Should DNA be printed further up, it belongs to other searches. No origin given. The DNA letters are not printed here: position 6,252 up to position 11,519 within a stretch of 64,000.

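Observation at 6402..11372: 1656-aa fusion protein: isonitrile-synthase-like + kinase + pseudokinase + HAD + GNAT, a candidate undescribed biosynthetic or modification megaenzyme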

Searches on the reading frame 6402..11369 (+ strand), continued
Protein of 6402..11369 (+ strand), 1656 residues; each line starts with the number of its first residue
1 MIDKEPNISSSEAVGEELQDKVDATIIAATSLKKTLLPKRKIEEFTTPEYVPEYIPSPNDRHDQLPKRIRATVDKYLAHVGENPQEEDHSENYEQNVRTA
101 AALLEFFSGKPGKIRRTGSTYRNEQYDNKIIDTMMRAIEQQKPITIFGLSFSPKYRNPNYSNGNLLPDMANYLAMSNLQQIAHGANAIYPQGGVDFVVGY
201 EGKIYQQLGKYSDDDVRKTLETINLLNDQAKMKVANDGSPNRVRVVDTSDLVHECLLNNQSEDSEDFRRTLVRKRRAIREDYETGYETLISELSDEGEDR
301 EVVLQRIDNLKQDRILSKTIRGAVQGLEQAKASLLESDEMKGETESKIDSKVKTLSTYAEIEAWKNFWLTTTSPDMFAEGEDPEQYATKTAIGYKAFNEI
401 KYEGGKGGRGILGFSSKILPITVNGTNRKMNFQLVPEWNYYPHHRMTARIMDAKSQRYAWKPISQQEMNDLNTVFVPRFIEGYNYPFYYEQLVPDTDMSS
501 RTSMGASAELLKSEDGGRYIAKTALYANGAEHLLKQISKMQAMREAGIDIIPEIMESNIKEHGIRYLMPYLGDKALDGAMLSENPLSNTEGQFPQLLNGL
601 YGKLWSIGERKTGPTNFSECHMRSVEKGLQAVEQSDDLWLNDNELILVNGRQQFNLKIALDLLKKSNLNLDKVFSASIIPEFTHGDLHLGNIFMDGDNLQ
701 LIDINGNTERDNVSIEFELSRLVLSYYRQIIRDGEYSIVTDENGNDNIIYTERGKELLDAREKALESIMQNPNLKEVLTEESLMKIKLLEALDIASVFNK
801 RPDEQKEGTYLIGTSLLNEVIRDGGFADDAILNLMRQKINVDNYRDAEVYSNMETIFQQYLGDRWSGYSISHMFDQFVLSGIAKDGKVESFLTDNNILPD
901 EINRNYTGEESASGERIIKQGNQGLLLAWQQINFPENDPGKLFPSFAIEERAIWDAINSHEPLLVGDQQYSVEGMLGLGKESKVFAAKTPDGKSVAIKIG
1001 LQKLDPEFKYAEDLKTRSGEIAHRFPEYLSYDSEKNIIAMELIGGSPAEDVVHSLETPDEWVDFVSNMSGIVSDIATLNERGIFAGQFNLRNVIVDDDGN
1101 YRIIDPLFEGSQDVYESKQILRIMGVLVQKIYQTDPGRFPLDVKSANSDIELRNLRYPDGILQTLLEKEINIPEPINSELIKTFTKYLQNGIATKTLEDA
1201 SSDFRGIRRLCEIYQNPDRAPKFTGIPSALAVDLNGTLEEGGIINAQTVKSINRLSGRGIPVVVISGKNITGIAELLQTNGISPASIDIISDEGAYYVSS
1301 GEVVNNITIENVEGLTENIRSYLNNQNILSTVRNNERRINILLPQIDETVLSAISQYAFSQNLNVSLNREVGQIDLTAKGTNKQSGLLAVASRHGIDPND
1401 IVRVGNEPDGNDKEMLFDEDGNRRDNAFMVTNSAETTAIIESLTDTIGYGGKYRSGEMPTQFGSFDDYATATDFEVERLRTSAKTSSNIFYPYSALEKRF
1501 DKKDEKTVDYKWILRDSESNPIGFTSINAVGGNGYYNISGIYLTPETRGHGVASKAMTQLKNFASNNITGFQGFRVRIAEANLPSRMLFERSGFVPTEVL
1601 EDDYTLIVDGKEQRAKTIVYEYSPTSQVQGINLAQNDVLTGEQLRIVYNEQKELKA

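Call 24: search_solved_structures(query=A1, max_evalue=1)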
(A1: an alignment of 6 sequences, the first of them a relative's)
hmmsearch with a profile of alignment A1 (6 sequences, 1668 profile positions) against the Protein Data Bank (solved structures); distinct sequences matched with E-value up to 1: 101 (the best 60 are shown).
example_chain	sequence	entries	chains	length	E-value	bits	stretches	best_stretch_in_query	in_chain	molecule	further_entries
9x4g_B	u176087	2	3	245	3.5e-06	27.7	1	1016-1111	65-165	non-specific serine/threonine protein kinase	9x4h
9dh4_A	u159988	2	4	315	1.1e-05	26.1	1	141-287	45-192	L-tyrosine/L-tryptophan isonitrile synthase family protein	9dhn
9dhm_A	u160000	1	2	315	1.2e-05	25.8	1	141-287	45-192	L-tyrosine/L-tryptophan isonitrile synthase family protein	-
1wr8_A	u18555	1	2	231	1.9e-05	25.2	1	1239-1424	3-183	Phosphoglycolate phosphatase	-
3dnp_A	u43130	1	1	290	0.00039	20.9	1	1240-1419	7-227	Stress response protein yhaX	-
4qjb_A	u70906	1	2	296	0.00039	20.9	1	1215-1428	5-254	Haloacid dehalogenase-like hydrolase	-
1rlm_A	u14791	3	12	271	0.00059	20.3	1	1240-1428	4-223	Phosphatase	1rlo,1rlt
1tqi_A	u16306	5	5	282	0.00074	19.9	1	975-1117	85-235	conserved hypothetical protein | Rio2 serine kinase | Rio2 kinase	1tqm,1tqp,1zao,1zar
6dau_A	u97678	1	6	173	0.0012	19.3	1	1506-1623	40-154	Spermidine N1-acetyltransferase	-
4ygo_A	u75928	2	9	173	0.0014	19.1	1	1506-1623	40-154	Spermidine n1-acetyltransferase | Spermidine N(1)-acetyltransferase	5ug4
4jjx_A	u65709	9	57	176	0.0014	19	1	1506-1623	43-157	Spermidine n1-acetyltransferase | Spermidine N(1)-acetyltransferase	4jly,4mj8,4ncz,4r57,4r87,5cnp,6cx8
3e59_A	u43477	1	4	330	0.0016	18.9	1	139-236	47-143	Pyoverdine biosynthesis protein PvcA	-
7kwx_A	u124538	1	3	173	0.0017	18.7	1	1506-1615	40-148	Spermidine N(1)-acetyltransferase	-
7kwj_A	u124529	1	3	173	0.0018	18.7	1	1507-1623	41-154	Spermidine N(1)-acetyltransferase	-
7kwh_A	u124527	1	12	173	0.0019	18.6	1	1507-1623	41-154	Spermidine N(1)-acetyltransferase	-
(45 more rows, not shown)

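Call 41: search_protein_families(library=padloc, proteins=[window:6402-11369:+], max_evalue=0.1)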
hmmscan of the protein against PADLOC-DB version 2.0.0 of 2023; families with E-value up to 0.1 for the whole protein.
window:6402-11369:+ (1656 aa): 1 family
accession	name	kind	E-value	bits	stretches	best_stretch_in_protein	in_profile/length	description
PDLC04047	PD-T4-6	-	0.0034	14.5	1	969-1105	11-154/327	-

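Call 75: find_related_loci(query=A1, collection=genome_contigs, flank=8000)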
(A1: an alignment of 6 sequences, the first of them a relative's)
Query A1 (1656 aa) in genome_contigs; peptide patterns used: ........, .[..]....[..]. (x = any residue, [..] = any of these).
57 stretches matched a pattern; 2 encode a relative of the query (tblastn E <= 1e-3); 2 distinct loci.
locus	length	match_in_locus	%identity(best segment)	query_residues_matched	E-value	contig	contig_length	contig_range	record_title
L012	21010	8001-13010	44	40-1656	0e+0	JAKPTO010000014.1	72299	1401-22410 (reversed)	MAG: bacterium isolate USPA_maxbin.021 k141_483332, whole genome shotgun sequence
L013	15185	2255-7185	52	8-1655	0e+0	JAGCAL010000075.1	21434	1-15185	Candidatus Saccharibacteria bacterium isolate RGIG9613 Yak_Duodenum-1__c310781, whole genome shotgun sequence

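Call 85: search_dna_similar(query=window:6402-11369:+, collection=phages, mode=protein, max_evalue=0.001, max_rows=10)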
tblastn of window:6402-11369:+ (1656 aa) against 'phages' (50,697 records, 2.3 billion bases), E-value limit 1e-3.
No match.

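Call 86: search_dna_similar(query=window:6402-11369:+, collection=plasmids, mode=protein, max_evalue=0.001, max_rows=10)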
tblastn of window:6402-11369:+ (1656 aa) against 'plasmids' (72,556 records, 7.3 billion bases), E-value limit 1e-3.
Records with a match: 2; places in all: 2; records where one place covers at least 80% of the query: 0.
Best place of each record, by identity: <60% 2.
By first word of the organism name: Pontibacillus 1; Priestia 1.
By predicted mobility (MOB-suite, as given by PLSDB): non-mobilizable 2.
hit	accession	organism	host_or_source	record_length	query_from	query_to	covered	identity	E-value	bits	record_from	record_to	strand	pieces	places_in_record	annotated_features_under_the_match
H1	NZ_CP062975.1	Pontibacillus sp. ALD_SL1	mangrove mud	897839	95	490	24%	24.5%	4e-27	129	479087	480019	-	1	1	L-tyrosine/L-tryptophan isonitrile synthase family protein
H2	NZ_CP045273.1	Priestia megaterium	pure culture,Paper surface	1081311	106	302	12%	25.0%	2e-10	74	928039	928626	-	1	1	none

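Call 87: find_related_loci(query=A1, collection=viral_contigs, flank=5000)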
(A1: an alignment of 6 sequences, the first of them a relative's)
Query A1 (1656 aa) in viral_contigs; peptide patterns used: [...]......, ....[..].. (x = any residue, [..] = any of these).
83 stretches matched a pattern, but none encodes a relative of the query by tblastn (E <= 1e-3).

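Call 88: get_annotated_region(hit=H1, flank=9000)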
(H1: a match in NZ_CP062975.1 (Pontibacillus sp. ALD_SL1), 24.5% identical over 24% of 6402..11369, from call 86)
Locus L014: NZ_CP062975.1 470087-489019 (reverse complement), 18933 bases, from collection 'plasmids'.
description: Pontibacillus sp. ALD_SL1 plasmid unnamed, complete sequence
organism: Pontibacillus sp. ALD_SL1 (NCBI taxid 2777185)
taxonomy: Bacteria; Bacillota; Bacilli; Bacillales; Bacillaceae; Pontibacillus; Pontibacillus sp. ALD SL1
host: -; source: mangrove mud; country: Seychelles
typing (MOB-suite, as given by PLSDB): non-mobilizable
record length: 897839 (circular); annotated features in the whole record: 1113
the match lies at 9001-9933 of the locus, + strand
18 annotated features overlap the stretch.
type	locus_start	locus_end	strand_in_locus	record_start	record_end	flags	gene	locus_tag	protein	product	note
CDS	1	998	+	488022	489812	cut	glmS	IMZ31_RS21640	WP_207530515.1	glutamine--fructose-6-phosphate transaminase (isomerizing)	GO:0006040 - amino sugar metabolic process [Evidence IEA]; GO:0009252 - peptidoglycan biosynthetic process [Evidence ...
CDS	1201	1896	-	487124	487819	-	-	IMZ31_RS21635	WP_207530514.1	hypothetical protein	-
CDS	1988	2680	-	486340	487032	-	-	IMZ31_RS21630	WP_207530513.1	nuclease-related domain-containing protein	-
CDS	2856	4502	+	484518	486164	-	-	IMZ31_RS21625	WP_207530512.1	bifunctional diguanylate cyclase/phosphodiesterase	-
CDS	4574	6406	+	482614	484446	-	-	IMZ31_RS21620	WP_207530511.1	glycosyltransferase family 2 protein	-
CDS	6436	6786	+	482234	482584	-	-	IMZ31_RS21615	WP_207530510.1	Asp23/Gls24 family envelope stress response protein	-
CDS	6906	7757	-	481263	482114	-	-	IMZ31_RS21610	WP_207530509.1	DegV family protein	-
CDS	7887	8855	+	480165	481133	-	-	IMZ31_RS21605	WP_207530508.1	LCP family protein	GO:0070726 - cell wall assembly [Evidence IEA]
CDS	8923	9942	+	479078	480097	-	-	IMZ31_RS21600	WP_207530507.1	L-tyrosine/L-tryptophan isonitrile synthase family protein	-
CDS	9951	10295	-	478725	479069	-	-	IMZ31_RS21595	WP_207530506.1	hypothetical protein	-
CDS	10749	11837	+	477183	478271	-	ytvI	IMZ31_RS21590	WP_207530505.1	sporulation integral membrane protein YtvI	GO:0030436 - asexual sporulation [Evidence IEA]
CDS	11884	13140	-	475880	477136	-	-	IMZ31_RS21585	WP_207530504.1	phosphodiester glycosidase family protein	-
CDS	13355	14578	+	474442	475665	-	dapG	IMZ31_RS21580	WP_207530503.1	aspartate kinase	GO:0009089 - lysine biosynthetic process via diaminopimelate [Evidence IEA]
CDS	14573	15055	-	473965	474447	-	-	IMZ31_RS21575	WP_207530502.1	hypothetical protein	-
CDS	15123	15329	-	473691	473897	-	-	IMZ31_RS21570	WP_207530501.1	hypothetical protein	-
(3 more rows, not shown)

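Call 89: get_annotated_region(hit=H2, flank=9000)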
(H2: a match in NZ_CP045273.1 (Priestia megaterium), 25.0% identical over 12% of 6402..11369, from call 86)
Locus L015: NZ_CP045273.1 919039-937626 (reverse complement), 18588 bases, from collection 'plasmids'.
description: Priestia megaterium strain FDU301 plasmid pFDU301A, complete sequence
organism: Priestia megaterium (NCBI taxid 1404)
taxonomy: Bacteria; Bacillota; Bacilli; Bacillales; Bacillaceae; Priestia; Priestia megaterium
host: -; source: pure culture,Paper surface; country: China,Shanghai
typing (MOB-suite, as given by PLSDB): non-mobilizable
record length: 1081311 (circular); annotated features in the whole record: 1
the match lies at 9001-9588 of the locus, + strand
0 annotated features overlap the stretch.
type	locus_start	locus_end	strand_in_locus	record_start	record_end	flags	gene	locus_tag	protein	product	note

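Call 92: search_protein_families(library=phrogs, proteins=[window:6402-11369:+], max_evalue=0.01)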
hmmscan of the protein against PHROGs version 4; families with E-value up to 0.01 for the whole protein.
window:6402-11369:+ (1656 aa): 4 families
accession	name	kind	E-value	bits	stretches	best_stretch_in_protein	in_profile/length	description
phrog_1249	-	other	2.5e-08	34.9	1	1510-1622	59-172/180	acetyltransferase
phrog_4901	-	other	3.8e-08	34.1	1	1293-1416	103-225/273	hydrolase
phrog_21938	-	unknown function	8.1e-07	29.6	1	529-822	40-330/342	-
phrog_3810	-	other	0.0041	18.1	1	1514-1597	65-145/155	acetyltransferase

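Call 94: find_related_loci(query=A1, collection=metagenome_contigs, flank=6000)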
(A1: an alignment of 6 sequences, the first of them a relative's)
Query A1 (1656 aa) in metagenome_contigs; peptide patterns used: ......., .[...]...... (x = any residue, [..] = any of these).
127 stretches matched a pattern; 4 encode a relative of the query (tblastn E <= 1e-3); 4 distinct loci.
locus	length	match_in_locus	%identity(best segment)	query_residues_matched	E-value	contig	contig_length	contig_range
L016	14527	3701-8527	51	42-1655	0e+0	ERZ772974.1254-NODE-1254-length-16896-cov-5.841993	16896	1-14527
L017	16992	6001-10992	44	32-1656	0e+0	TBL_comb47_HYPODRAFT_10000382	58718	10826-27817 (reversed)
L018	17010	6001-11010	44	40-1656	0e+0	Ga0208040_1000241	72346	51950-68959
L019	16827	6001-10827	51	42-1655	0e+0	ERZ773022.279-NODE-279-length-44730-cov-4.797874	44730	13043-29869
